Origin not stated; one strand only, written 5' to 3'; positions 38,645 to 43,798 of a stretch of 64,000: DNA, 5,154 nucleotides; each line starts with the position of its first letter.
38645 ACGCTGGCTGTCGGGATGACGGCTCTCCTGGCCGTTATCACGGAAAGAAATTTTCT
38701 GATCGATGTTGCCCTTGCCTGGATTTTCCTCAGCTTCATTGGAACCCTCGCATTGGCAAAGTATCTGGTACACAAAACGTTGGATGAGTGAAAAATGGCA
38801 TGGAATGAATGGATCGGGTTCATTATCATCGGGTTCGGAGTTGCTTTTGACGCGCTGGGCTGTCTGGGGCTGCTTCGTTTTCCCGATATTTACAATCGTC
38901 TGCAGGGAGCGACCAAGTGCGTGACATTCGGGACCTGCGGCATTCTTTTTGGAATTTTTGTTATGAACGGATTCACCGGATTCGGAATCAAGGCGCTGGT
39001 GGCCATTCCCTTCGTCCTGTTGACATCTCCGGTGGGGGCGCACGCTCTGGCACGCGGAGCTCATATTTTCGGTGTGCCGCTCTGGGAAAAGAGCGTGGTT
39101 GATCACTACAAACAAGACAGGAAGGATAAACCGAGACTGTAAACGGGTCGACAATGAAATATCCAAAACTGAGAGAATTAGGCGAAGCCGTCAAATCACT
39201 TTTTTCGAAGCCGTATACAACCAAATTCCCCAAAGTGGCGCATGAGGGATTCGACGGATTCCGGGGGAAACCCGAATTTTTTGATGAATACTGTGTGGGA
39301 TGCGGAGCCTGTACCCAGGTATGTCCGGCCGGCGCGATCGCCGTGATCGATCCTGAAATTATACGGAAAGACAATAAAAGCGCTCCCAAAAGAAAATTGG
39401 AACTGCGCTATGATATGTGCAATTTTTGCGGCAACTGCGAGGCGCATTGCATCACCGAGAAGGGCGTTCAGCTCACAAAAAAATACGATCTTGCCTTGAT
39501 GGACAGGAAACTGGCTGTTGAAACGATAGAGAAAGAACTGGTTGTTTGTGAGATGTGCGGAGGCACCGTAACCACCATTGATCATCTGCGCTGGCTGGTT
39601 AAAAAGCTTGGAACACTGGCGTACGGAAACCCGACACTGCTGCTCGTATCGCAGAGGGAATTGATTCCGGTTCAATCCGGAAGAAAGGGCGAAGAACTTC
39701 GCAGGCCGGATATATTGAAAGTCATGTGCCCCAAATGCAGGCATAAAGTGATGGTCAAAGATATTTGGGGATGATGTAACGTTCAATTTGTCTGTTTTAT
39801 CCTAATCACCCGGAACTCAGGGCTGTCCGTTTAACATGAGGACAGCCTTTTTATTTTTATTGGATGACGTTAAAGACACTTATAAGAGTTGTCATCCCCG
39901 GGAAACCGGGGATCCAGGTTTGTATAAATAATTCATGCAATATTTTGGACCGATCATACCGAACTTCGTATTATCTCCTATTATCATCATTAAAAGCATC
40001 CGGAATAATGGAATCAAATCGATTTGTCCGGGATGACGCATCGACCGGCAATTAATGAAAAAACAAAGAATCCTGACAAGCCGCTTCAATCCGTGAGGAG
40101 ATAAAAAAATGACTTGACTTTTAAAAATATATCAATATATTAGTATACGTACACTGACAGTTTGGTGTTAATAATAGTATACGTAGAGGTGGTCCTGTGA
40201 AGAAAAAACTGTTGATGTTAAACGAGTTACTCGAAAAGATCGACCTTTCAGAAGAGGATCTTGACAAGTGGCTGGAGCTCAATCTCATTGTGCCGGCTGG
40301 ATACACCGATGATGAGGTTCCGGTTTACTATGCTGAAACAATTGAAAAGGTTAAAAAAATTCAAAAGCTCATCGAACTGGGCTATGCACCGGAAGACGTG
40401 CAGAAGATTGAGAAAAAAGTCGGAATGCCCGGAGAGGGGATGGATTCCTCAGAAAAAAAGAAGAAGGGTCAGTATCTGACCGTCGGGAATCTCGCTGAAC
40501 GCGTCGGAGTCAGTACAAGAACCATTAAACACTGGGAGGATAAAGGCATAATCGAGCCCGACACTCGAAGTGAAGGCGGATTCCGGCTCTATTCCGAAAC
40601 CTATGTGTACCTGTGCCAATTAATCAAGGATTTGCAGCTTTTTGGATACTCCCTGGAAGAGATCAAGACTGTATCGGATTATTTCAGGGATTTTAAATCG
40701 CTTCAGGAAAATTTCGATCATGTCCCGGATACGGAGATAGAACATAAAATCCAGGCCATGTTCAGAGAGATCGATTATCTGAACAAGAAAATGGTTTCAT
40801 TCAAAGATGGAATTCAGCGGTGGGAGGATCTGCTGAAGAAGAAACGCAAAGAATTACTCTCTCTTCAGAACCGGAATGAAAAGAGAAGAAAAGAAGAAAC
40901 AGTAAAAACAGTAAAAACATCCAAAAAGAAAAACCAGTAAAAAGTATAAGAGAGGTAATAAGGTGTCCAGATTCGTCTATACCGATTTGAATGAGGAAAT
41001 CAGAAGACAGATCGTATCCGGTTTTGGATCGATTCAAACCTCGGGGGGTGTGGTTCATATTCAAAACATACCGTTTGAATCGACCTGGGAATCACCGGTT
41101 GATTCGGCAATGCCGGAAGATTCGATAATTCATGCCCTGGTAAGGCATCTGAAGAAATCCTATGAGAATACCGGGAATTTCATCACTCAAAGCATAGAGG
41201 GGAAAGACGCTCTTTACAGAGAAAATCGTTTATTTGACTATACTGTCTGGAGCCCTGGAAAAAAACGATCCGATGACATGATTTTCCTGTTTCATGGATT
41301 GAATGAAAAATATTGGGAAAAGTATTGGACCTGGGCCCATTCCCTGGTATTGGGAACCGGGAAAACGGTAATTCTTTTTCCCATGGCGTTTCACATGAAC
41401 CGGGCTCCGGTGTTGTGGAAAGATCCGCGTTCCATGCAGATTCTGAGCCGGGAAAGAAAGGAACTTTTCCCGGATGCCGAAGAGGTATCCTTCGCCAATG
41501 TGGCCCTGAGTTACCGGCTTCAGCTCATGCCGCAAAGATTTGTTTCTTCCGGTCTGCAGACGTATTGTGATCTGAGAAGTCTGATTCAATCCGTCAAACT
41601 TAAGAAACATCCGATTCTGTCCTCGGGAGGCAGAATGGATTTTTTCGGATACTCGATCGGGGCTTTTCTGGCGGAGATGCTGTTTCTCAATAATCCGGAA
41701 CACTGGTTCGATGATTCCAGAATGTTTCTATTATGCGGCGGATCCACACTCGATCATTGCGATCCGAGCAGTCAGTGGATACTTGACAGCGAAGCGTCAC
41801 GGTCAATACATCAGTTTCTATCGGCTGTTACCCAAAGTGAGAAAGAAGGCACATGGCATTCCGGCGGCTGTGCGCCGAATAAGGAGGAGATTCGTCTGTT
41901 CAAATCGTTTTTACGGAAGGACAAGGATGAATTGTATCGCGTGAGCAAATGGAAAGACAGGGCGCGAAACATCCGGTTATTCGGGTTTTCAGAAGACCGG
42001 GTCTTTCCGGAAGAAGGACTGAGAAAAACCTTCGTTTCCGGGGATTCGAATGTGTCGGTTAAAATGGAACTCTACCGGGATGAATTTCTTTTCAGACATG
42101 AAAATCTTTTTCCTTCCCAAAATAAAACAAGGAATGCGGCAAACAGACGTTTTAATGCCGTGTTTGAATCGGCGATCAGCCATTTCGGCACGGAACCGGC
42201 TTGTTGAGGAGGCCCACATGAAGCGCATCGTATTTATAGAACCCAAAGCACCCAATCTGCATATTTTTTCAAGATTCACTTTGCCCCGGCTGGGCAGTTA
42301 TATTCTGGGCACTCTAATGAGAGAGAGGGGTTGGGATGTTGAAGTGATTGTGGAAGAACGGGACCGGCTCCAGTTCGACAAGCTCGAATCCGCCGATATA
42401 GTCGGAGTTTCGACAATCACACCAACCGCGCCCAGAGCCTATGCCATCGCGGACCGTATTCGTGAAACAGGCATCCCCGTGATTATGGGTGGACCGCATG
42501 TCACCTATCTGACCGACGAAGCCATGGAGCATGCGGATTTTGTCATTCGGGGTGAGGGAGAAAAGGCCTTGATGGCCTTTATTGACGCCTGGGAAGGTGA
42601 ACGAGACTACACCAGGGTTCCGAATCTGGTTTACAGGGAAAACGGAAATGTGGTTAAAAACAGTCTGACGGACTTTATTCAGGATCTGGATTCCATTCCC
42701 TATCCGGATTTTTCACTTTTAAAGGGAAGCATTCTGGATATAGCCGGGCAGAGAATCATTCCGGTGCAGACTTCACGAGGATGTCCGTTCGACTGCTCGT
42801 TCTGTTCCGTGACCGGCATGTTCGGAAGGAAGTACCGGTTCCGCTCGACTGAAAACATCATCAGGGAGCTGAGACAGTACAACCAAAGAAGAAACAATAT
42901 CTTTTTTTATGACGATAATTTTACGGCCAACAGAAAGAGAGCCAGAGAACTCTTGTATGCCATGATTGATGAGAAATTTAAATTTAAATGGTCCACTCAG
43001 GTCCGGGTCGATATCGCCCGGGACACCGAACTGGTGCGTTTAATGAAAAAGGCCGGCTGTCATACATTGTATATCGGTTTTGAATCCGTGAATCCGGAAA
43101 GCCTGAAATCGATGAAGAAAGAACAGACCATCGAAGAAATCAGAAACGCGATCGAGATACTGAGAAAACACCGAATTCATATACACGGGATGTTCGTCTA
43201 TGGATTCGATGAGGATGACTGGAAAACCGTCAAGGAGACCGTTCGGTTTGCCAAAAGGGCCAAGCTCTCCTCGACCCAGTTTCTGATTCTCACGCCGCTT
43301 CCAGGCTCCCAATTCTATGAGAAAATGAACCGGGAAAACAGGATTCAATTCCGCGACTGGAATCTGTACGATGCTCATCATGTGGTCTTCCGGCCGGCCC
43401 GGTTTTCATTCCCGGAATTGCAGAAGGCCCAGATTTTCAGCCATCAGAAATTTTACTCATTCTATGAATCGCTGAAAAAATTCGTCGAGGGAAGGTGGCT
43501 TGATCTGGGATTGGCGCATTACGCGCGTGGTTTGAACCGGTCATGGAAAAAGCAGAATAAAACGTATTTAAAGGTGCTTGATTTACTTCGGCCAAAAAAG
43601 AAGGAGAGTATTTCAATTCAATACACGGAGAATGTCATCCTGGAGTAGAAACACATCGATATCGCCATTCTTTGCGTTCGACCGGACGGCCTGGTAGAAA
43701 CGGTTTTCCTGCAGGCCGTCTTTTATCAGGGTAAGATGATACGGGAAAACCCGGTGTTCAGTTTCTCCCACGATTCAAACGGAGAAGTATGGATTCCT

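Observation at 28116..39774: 16-gene group-4 [NiFe]-hydrogenase / Mrp antiporter complex carrying its own sulfhydrogenase-like beta-gamma NAD(P)H module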

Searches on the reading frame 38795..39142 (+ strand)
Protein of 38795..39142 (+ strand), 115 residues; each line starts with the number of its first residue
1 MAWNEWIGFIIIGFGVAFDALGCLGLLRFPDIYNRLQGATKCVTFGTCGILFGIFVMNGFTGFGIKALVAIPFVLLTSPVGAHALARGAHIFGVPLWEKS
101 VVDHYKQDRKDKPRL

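Call 5: search_protein_families(library=pfam, proteins=[window:38795-39142:+])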
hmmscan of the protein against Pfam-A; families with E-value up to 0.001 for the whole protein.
window:38795-39142:+ (115 aa): 1 family
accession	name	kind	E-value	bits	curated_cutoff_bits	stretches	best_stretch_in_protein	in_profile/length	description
PF03334.19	PhaG_MnhG_YufB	-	2.1e-22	79.6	23.4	1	12-90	2-80/80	Na+/H+ antiporter subunit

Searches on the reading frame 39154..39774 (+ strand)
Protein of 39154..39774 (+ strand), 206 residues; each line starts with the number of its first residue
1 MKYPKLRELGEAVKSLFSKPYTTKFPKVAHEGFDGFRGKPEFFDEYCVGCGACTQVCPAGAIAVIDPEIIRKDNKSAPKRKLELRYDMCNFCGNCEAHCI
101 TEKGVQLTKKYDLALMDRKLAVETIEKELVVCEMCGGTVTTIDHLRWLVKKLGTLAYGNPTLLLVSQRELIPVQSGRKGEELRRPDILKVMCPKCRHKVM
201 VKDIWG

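Call 4: search_protein_families(library=pfam, proteins=[window:39154-39774:+])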
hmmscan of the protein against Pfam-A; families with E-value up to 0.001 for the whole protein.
window:39154-39774:+ (206 aa): 10 families
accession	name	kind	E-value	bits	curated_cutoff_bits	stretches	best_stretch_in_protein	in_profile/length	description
PF12838.12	Fer4_7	-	3.5e-12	47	27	2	47-101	2-50/52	4Fe-4S dicluster domain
PF13237.11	Fer4_10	-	3.9e-08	33.5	25.5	1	44-99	6-52/53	4Fe-4S dicluster domain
PF13187.11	Fer4_9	-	5.7e-08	33.1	27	1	46-100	1-48/52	4Fe-4S dicluster domain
PF00037.32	Fer4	-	6.3e-08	32.6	21.1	1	42-62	3-23/24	4Fe-4S binding domain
PF12837.12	Fer4_6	-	1.8e-06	28.1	25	1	39-62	1-24/24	4Fe-4S binding domain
PF13183.11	Fer4_8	-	1.6e-05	25.8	27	1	45-99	3-64/68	4Fe-4S dicluster domain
PF12797.12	Fer4_2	-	3.6e-05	23.9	24.5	1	40-59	3-22/22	4Fe-4S binding domain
PF14697.11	Fer4_21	-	7.1e-05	23.3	35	0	43-63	37-58/59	4Fe-4S dicluster domain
PF13534.11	Fer4_17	-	0.00012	23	22.2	1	47-100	2-57/61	4Fe-4S dicluster domain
PF25160.1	LdpA_Fe-S-bd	-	0.00018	21.7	27.6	1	43-64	24-45/49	LdpA Fe-S cluster-binding domain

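Call 43: search_protein_families(library=ncbifam, proteins=[window:39154-39774:+], max_evalue=0.00001)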
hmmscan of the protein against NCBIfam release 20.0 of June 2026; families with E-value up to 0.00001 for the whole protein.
window:39154-39774:+ (206 aa): 19 families
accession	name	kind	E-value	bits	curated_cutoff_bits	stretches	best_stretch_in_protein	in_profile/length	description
NF009053.0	PRK12387.1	subfamily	4.8e-21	75.3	204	1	21-158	14-143/180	formate hydrogenlyase complex iron-sulfur subunit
NF006076.0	PRK08222.1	equivalog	2.7e-18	66.4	270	1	22-139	15-124/181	hydrogenase 4 subunit H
TIGR01971.1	NuoI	subfamily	1.5e-17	63.3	113.05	1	12-119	5-112/121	NADH-quinone oxidoreductase, chain I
NF010590.0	PRK13984.1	equivalog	1.4e-15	56.4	946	1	12-112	17-115/611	putative oxidoreductase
NF004537.0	PRK05888.1-3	equivalog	1.5e-14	54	163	1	9-121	27-146/204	NADH-quinone oxidoreductase subunit NuoI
NF006221.0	PRK08348.1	subfamily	3.9e-14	52.5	124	1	9-118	7-105/136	NADH-plastoquinone oxidoreductase subunit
TIGR00403.1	ndhI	equivalog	2.1e-12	47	302.35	1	18-122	35-137/183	NAD(P)H-quinone oxidoreductase subunit I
NF004545.0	PRK05888.3-1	equivalog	3.4e-12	46.3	229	1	11-115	32-133/154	NADH-quinone oxidoreductase subunit NuoI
NF004540.0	PRK05888.2-1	equivalog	8.3e-12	44.9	215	1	7-119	6-117/139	NADH-quinone oxidoreductase subunit NuoI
NF040612.1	F420_dehyd_FpoI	exception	1.3e-11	44.4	180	1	6-111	3-105/135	F420H2 dehydrogenase subunit FpoI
NF004546.0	PRK05888.3-3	equivalog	2.8e-11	43.2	260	1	22-131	41-153/196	NADH-quinone oxidoreductase subunit NuoI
NF004536.0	PRK05888.1-1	equivalog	3.3e-11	42.8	212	1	8-130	16-137/180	NADH-quinone oxidoreductase subunit NuoI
NF004543.0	PRK05888.2-5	equivalog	2.4e-10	40.3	243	1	12-102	26-113/217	NADH-quinone oxidoreductase subunit NuoI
NF004538.0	PRK05888.1-4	equivalog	8.8e-10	38.4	135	1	12-132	23-144/162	NADH-quinone oxidoreductase subunit NuoI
NF004541.0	PRK05888.2-2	equivalog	3.1e-09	36.9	217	1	19-122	33-128/168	NADH-quinone oxidoreductase subunit NuoI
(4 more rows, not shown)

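Call 58: search_solved_structures(query=window:39154-39774:+, max_evalue=0.000001, show_alignments=2)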
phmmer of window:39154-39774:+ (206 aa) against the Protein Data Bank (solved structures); distinct sequences matched with E-value up to 0.000001: 18.
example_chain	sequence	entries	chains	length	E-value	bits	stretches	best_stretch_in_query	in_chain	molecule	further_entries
9sfi_T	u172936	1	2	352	2.5e-14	56.6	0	20-67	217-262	4Fe-4S ferredoxin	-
9sw6_G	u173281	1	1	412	6.2e-13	52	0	45-100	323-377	Polyferredoxin protein MvhB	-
5t5i_F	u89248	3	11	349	1.2e-11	47.8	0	40-101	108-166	Tungsten formylmethanofuran dehydrogenase subunit fwdF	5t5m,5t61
7z0s_F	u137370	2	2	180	2.3e-11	46.9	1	25-138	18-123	Formate hydrogenlyase subunit 6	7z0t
6hum_I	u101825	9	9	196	2.7e-11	46.7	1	17-119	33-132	NAD(P)H-quinone oxidoreductase subunit I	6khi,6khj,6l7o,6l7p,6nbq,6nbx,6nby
7eu3_I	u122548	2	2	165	5.4e-11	45.7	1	20-119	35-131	NAD(P)H-quinone oxidoreductase subunit I, chloroplastic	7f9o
9sw6_H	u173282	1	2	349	6.4e-11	45.5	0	40-101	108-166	Tungsten formylmethanofuran dehydrogenase, subunit F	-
7bkb_K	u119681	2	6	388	8e-11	45.1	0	36-107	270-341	Formylmethanofuran dehydrogenase, subunit F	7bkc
6cfw_N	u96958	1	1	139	9e-11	45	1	9-69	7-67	NADH-plastoquinone oxidoreductase subunit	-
9grx_I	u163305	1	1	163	8.4e-10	41.8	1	20-119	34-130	NAD(P)H-quinone oxidoreductase subunit I, chloroplastic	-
7wfg_I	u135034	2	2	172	1.2e-09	41.3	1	20-119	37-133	NAD(P)H-quinone oxidoreductase subunit I, chloroplastic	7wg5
2fug_9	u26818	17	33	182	2.4e-09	40.3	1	7-131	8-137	NADH-quinone oxidoreductase chain 9 | NADH-QUINONE OXIDOREDUCTASE SUBUNIT 9 | NADH-quinone oxidoreductase subunit I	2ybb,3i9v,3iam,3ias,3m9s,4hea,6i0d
6u8y_N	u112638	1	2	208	1.2e-07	34.8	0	12-99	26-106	NADH dehydrogenase subunit I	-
7awt_I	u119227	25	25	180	1.4e-07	34.5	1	44-122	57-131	NADH-quinone oxidoreductase subunit I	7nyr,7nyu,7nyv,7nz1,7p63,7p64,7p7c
7p62_I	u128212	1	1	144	1.4e-07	34.5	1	44-122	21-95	NADH-quinone oxidoreductase subunit I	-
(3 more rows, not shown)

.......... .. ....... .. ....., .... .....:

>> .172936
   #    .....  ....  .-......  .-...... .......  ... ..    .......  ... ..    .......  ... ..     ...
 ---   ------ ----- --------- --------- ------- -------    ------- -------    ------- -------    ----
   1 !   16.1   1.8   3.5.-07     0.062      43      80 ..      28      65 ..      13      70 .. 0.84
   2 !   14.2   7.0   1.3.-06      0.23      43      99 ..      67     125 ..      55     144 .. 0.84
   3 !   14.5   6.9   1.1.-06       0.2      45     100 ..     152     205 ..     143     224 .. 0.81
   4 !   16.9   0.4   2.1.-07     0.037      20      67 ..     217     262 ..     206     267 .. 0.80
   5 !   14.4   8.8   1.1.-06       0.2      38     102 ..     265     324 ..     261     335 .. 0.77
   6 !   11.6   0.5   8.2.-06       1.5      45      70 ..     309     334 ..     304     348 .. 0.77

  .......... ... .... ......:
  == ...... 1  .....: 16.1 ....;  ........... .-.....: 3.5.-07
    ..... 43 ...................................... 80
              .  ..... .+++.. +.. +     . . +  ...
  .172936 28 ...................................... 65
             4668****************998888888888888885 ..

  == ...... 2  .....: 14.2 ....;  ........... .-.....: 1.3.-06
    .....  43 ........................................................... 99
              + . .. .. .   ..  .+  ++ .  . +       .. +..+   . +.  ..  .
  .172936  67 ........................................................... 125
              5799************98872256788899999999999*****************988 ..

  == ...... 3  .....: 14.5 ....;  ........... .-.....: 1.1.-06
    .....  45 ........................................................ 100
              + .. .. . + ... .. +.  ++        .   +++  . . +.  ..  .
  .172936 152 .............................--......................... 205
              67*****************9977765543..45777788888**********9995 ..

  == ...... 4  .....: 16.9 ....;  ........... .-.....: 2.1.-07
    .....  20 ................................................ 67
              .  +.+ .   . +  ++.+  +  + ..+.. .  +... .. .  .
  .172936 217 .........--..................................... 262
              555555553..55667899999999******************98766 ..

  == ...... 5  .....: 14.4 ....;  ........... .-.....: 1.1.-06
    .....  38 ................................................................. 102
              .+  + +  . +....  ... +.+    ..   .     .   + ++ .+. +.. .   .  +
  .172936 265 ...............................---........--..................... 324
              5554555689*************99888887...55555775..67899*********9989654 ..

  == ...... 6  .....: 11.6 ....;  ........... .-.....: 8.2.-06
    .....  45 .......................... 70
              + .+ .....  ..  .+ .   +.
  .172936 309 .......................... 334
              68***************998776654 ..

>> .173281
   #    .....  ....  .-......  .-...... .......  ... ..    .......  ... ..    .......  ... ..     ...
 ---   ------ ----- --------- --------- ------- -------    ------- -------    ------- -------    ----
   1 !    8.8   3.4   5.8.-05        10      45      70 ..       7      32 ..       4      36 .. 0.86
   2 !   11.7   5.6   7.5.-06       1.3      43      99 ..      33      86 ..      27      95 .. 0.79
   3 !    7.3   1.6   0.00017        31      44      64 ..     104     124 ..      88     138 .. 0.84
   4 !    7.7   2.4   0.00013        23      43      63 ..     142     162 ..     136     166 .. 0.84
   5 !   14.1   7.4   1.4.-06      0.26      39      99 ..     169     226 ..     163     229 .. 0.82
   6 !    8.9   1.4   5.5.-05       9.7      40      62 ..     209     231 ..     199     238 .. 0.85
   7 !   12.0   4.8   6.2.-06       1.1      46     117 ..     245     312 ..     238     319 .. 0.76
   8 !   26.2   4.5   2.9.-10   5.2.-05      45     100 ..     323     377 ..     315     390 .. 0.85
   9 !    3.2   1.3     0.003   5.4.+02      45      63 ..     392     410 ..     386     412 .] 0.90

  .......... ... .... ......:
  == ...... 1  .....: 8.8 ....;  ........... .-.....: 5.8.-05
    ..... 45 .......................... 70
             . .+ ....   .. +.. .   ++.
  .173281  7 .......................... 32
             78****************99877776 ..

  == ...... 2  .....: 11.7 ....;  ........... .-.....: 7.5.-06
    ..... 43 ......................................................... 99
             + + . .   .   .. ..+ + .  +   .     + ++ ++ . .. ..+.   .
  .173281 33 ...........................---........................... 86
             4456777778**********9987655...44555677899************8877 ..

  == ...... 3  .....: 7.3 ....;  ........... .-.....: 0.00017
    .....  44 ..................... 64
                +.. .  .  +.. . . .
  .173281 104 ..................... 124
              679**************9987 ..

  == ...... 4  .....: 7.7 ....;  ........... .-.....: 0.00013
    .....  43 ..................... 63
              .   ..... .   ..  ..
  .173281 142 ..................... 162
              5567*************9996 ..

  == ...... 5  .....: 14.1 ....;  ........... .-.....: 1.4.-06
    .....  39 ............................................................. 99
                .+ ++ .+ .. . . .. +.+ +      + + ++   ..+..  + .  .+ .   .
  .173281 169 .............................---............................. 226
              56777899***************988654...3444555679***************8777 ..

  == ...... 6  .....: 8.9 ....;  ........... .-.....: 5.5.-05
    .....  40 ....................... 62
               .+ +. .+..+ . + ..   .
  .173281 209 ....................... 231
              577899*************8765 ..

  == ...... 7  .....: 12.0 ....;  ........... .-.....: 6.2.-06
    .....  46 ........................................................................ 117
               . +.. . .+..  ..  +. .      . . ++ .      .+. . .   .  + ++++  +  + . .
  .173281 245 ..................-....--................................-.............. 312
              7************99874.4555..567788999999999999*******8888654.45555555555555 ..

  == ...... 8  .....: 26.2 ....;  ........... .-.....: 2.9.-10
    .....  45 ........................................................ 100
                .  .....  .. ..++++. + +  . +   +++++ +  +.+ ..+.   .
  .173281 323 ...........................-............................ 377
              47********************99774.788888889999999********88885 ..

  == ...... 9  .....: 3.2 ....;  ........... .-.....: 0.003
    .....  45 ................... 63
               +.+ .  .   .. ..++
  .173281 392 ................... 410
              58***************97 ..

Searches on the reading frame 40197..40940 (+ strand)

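Call 31: search_protein_families(library=pfam, proteins=[window:40197-40940:+], max_evalue=0.00001)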
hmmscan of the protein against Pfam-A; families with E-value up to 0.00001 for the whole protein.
window:40197-40940:+ (247 aa): 2 families
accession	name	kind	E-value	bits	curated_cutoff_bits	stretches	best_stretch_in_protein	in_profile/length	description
PF13411.12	MerR_1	-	3.6e-22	78.7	21.6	1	95-159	2-65/69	MerR HTH family regulatory protein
PF00376.29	MerR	-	3.1e-12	46.5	28.2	1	95-132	1-38/38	MerR family regulatory protein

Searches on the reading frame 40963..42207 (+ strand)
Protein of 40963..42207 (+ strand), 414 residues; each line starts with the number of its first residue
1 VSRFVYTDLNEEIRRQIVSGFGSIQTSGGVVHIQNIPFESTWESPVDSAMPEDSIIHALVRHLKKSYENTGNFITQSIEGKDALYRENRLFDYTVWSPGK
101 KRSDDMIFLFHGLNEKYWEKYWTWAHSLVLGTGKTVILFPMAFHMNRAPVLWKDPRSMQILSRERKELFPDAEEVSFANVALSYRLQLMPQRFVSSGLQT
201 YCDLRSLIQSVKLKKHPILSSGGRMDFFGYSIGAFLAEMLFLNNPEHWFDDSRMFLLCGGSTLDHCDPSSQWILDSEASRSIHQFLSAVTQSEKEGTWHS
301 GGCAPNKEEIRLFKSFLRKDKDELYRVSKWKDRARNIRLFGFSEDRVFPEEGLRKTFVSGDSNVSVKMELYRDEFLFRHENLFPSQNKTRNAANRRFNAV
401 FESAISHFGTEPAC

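Call 31: search_protein_families(library=pfam, proteins=[window:40963-42207:+], max_evalue=0.00001)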
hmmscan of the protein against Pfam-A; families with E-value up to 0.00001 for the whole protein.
window:40963-42207:+ (414 aa): 1 family
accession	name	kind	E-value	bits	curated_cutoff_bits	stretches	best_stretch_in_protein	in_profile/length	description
PF19519.4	DUF6051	-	4.8e-87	293.1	27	1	13-408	10-405/406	Family of unknown function (DUF6051)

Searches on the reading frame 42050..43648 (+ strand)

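Call 31: search_protein_families(library=pfam, proteins=[window:42050-43648:+], max_evalue=0.00001)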
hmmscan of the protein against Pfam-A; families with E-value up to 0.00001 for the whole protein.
window:42050-43648:+ (532 aa): 2 families
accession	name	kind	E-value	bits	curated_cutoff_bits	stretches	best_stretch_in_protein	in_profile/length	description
PF04055.27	Radical_SAM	-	1.6e-28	100.4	29.5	1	240-401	2-166/166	Radical SAM superfamily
PF02310.24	B12-binding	-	8.9e-16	58.3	32.1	1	76-177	10-120/121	B12 binding domain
